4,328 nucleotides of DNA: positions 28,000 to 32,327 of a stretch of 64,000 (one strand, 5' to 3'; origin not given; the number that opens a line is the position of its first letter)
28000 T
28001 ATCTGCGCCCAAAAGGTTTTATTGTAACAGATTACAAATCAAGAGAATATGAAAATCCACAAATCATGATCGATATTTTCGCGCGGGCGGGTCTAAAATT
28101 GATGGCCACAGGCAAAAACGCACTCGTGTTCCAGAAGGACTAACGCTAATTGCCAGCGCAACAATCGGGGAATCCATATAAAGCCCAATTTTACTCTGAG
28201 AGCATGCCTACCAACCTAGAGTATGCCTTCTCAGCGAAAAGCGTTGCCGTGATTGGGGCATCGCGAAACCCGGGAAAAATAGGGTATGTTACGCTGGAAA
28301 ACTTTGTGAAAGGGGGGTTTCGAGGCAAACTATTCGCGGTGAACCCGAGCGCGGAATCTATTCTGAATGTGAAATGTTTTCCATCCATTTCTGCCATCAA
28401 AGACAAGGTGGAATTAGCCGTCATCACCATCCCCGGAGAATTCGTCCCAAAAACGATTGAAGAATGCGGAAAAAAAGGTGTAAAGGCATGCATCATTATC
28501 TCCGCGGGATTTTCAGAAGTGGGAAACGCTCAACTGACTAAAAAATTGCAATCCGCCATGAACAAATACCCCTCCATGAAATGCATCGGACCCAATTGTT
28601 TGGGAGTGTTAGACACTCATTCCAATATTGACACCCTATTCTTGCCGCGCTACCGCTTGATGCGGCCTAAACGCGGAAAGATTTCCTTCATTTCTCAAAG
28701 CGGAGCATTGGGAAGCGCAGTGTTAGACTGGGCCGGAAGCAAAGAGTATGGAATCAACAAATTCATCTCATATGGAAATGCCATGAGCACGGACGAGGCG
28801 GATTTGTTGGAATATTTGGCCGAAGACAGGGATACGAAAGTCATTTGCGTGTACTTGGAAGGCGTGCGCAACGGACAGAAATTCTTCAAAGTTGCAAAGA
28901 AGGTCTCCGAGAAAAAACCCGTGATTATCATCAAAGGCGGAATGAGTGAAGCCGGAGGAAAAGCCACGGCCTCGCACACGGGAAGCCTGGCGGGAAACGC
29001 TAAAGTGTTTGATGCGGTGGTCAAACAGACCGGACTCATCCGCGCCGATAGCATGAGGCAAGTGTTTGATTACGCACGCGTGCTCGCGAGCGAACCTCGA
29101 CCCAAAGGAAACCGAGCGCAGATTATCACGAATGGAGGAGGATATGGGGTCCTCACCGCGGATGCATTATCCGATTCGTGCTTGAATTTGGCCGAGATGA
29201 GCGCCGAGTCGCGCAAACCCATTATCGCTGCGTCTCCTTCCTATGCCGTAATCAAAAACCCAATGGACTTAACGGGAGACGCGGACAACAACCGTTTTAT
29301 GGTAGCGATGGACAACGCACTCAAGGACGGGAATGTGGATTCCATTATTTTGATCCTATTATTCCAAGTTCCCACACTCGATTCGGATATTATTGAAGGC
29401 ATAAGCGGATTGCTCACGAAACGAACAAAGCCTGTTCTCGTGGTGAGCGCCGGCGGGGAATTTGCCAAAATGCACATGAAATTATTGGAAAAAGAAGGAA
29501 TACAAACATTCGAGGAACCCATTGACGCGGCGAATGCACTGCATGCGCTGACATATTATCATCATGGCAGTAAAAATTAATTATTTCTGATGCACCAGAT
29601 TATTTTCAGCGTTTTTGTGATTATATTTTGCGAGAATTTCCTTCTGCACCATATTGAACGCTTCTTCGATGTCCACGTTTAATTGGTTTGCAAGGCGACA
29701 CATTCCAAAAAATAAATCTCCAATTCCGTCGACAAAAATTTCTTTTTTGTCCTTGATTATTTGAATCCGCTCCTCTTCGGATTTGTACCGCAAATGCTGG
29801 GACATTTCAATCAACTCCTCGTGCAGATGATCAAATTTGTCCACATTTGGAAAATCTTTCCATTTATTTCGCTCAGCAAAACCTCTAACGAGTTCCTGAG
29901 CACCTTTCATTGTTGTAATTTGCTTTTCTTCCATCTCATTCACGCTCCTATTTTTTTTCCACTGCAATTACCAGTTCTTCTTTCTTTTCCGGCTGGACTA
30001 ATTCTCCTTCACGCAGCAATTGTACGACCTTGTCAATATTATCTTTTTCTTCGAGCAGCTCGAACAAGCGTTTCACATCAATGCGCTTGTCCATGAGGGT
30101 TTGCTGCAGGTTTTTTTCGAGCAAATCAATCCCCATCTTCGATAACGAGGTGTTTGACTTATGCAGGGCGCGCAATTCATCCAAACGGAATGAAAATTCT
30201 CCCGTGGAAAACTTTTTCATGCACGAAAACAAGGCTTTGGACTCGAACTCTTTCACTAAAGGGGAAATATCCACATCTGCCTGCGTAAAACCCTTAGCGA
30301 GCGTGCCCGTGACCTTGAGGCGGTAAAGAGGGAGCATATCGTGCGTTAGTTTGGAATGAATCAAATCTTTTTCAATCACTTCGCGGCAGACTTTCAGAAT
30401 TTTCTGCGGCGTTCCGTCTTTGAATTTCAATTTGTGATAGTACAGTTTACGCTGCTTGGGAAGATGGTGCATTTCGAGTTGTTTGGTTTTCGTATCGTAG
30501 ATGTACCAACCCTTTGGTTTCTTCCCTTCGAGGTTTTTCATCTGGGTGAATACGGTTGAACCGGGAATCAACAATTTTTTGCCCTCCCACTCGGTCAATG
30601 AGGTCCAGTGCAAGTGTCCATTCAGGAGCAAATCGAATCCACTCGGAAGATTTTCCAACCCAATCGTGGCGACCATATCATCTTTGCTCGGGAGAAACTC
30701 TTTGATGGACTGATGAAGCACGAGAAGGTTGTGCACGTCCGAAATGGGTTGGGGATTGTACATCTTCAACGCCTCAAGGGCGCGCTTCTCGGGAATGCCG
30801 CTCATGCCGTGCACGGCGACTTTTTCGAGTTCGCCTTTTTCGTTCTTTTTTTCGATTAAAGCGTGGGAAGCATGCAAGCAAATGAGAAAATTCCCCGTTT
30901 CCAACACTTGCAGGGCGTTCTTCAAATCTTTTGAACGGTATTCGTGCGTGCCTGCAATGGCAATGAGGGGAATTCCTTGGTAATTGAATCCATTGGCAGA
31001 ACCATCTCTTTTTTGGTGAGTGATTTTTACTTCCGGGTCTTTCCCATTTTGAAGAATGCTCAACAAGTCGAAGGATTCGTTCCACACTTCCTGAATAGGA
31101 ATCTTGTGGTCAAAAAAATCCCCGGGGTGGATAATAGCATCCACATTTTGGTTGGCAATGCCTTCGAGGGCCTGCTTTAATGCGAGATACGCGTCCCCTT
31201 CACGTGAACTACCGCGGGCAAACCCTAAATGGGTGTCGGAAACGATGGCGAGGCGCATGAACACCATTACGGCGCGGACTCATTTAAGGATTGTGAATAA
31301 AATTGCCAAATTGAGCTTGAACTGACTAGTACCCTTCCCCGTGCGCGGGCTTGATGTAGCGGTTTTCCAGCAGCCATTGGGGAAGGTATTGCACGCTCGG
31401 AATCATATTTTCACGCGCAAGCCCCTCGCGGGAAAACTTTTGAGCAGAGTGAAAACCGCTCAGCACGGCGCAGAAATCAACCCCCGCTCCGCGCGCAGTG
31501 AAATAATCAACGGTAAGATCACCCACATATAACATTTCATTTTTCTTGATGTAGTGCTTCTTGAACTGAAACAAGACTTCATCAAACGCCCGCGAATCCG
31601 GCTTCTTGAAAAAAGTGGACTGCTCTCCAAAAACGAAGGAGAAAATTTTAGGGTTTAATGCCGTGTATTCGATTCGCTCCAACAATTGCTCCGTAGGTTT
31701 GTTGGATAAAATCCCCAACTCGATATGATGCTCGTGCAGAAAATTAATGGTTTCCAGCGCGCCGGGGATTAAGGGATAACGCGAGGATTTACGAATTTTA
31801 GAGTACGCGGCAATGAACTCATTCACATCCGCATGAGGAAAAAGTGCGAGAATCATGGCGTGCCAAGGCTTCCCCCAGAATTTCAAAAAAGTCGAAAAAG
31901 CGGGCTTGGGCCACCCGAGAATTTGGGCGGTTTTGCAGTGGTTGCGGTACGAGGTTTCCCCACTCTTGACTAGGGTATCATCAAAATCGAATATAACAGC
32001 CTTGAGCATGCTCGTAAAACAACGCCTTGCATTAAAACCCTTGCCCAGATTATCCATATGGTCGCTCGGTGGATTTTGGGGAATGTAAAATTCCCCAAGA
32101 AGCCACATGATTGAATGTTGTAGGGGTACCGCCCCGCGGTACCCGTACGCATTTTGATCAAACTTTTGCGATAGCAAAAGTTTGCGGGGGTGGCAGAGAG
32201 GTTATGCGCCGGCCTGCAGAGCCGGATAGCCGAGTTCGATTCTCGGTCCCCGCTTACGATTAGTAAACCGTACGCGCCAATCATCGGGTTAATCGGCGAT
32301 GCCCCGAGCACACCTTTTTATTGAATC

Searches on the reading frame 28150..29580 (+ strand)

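Call 57: search_protein_families(library=pfam, proteins=[window:28150-29580:+])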
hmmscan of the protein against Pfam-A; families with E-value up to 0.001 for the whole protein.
window:28150-29580:+ (476 aa): 4 families
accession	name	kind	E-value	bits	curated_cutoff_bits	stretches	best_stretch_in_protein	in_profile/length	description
PF13607.11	Succ_CoA_lig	-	3.4e-53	179.5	27.4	1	175-312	1-138/138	Succinyl-CoA ligase like flavodoxin domain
PF13380.12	CoA_binding_2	-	4.8e-20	72.6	22.8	1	30-154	1-114/116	CoA binding domain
PF02629.25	CoA_binding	-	3.6e-15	56.9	22.3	1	29-120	3-97/97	CoA binding domain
PF19045.5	Ligase_CoA_2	-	3.1e-07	31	23.7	1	325-405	3-83/162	Ligase-CoA domain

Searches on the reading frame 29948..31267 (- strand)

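Call 57: search_protein_families(library=pfam, proteins=[window:29948-31267:-])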
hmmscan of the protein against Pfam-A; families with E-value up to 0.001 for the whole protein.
window:29948-31267:- (439 aa): 3 families
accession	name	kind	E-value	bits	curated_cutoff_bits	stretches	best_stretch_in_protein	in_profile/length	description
PF00149.33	Metallophos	-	6.8e-10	40.1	21.5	1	4-220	1-189/191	Calcineurin-like phosphoesterase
PF12850.12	Metallophos_2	-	1.2e-09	38.7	27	1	4-243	1-140/154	Calcineurin-like phosphoesterase superfamily domain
PF20988.2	SidF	-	0.00094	17.8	27.1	0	337-420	422-502/839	Phosphoinositide phosphatase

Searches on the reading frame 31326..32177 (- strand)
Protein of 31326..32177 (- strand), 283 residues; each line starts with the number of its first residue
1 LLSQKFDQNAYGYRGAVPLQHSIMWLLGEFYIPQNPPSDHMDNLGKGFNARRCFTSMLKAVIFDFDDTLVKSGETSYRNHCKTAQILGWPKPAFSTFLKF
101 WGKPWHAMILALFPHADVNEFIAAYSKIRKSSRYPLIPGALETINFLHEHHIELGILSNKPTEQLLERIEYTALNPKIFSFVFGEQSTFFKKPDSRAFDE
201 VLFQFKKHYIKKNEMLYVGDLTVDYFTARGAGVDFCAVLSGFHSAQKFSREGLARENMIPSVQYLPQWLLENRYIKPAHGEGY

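Call 13: search_protein_families(library=pfam, proteins=[window:31326-32177:-])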
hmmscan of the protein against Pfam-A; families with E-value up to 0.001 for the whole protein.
window:31326-32177:- (283 aa): 4 families
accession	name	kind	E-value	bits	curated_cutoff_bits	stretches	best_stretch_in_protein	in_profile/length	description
PF13419.12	HAD_2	-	3.5e-26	92.8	23.8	1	61-238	1-178/178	Haloacid dehalogenase-like hydrolase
PF00702.32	Hydrolase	-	8e-14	52.9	26.4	1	59-232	2-191/191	haloacid dehalogenase-like hydrolase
PF12710.13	HAD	-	5.3e-05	24.2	27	1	61-224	1-184/189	haloacid dehalogenase-like hydrolase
PF13242.12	Hydrolase_like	-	0.00011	22.4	22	1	191-251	3-61/75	HAD-hyrolase-like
